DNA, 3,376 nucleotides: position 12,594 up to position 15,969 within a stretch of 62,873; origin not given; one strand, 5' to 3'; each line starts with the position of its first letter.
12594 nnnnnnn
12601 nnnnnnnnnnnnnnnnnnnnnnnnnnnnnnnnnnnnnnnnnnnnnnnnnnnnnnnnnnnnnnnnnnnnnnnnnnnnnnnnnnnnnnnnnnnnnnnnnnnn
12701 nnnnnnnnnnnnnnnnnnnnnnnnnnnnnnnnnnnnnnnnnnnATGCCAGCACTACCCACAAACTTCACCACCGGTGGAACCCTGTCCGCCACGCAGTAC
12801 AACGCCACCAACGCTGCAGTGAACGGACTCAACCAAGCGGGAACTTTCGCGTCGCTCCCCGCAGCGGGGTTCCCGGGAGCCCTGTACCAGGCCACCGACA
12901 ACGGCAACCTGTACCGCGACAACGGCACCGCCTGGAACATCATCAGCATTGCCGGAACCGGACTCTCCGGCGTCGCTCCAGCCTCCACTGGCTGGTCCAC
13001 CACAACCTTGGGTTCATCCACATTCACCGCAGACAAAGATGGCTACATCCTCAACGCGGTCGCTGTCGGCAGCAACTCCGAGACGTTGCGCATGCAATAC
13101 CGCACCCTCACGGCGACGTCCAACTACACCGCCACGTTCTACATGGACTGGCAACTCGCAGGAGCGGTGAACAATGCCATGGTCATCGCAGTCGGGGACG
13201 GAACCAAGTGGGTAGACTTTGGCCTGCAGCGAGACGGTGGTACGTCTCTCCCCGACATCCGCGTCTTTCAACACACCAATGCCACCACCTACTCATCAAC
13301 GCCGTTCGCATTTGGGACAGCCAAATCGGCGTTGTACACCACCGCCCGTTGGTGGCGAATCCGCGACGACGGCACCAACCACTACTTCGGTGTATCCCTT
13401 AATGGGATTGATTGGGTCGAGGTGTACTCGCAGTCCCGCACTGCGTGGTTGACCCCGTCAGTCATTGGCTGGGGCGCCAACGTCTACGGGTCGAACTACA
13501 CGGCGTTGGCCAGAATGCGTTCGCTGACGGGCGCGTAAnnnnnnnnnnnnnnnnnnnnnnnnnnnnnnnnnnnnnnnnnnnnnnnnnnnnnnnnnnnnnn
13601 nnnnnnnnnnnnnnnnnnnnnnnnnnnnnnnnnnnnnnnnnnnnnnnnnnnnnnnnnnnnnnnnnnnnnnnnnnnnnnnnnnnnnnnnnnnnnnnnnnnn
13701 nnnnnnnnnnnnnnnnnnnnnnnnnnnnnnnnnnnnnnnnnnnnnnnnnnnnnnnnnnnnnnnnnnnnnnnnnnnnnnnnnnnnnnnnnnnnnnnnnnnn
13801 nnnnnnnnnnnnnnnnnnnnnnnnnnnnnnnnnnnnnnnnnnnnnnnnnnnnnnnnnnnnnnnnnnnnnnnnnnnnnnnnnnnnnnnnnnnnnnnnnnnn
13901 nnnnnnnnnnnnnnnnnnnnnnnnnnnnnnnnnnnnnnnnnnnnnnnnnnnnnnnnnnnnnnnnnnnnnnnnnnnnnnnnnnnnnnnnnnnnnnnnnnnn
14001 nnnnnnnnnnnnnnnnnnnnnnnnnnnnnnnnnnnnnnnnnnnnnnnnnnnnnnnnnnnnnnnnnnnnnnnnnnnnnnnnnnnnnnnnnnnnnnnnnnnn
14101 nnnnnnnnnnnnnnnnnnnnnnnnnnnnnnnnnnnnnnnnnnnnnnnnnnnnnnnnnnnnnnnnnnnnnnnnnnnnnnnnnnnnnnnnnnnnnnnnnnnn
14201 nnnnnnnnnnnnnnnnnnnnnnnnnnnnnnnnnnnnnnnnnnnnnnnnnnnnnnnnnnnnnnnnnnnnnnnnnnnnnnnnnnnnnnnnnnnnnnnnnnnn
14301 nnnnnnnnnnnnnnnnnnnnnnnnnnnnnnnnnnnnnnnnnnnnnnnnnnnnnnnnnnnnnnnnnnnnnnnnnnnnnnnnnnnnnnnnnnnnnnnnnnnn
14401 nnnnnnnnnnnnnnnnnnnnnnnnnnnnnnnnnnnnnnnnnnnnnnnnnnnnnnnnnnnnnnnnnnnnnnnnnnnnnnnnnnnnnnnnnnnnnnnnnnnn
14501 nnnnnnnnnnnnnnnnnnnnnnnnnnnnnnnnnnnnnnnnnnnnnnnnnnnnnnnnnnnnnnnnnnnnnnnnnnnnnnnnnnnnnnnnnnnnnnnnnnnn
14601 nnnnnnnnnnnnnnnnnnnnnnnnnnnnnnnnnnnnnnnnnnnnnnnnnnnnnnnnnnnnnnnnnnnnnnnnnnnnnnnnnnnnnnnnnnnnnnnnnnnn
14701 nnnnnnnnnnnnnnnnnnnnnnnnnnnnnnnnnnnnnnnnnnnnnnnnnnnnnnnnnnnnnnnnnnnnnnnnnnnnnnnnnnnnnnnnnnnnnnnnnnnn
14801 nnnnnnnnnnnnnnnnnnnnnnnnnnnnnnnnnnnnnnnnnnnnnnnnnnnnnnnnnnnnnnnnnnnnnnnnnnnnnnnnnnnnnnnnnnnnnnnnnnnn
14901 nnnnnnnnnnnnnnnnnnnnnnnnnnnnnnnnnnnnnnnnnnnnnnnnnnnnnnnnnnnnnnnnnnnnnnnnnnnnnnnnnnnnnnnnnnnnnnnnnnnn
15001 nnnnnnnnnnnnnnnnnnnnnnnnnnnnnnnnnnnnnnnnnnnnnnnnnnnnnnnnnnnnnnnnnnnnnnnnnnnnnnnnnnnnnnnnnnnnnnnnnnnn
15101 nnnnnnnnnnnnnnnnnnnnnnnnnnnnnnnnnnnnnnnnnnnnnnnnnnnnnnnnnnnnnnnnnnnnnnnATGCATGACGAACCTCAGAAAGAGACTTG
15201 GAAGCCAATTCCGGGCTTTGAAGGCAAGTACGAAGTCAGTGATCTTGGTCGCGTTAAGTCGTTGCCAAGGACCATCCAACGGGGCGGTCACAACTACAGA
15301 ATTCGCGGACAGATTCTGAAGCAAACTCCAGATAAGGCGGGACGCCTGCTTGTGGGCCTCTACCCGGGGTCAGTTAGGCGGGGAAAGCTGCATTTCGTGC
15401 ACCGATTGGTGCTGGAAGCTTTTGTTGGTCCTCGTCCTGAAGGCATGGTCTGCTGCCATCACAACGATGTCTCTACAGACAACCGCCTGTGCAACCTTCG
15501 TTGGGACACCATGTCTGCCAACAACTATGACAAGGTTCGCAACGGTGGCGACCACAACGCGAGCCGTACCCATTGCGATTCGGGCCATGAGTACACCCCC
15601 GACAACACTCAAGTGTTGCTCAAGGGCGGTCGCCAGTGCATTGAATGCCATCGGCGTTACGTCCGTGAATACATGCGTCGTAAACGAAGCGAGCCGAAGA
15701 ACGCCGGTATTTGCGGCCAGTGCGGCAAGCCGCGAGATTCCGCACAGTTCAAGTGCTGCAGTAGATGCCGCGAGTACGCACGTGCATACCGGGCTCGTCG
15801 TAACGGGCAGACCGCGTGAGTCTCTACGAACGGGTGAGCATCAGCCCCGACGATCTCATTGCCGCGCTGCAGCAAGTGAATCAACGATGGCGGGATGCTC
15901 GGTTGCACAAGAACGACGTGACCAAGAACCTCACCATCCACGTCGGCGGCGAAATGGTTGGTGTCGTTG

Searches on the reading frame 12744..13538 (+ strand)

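Call 28: search_protein_families(library=pfam, alignment_id=A1, max_evalue=0.01)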
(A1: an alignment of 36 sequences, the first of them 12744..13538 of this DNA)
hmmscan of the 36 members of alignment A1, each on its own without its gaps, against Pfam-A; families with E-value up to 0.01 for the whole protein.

A. member 1, window:12744-13538:+ (264 aa): 0 families

B. families by the number of members that match (of 36 scanned): 6 families
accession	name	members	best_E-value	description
PF09594.16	GT87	1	2.8e-36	Glycosyltransferase family 87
PF13539.11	Peptidase_M15_4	1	9.6e-10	D-alanyl-D-alanine carboxypeptidase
PF00082.27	Peptidase_S8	1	9.9e-10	Subtilase family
PF13560.12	HTH_31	1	3.5e-05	Helix-turn-helix domain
PF13443.12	HTH_26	1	0.00018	Cro/C1-type HTH DNA-binding domain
PF20562.5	DUF6772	1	0.0079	Domain of unknown function (DUF6772)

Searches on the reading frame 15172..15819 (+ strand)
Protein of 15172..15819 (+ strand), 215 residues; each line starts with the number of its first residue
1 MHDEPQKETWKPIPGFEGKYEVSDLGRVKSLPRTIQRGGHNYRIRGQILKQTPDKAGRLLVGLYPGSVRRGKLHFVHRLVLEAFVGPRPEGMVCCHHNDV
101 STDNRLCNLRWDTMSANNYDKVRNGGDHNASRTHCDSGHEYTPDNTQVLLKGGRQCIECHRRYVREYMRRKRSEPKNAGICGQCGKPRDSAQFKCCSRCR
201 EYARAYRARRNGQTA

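Call 107: search_protein_families(library=pfam, proteins=[window:15172-15819:+], max_evalue=0.001)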
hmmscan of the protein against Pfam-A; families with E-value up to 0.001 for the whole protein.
window:15172-15819:+ (215 aa): 2 families
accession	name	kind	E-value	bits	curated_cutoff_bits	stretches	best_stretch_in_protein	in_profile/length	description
PF07463.16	NUMOD4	-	8.9e-16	58.3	23.4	1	8-63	1-48/49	NUMOD4 motif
PF13392.12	HNH_3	-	4.6e-11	42.6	24.8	1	75-118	2-45/46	HNH endonuclease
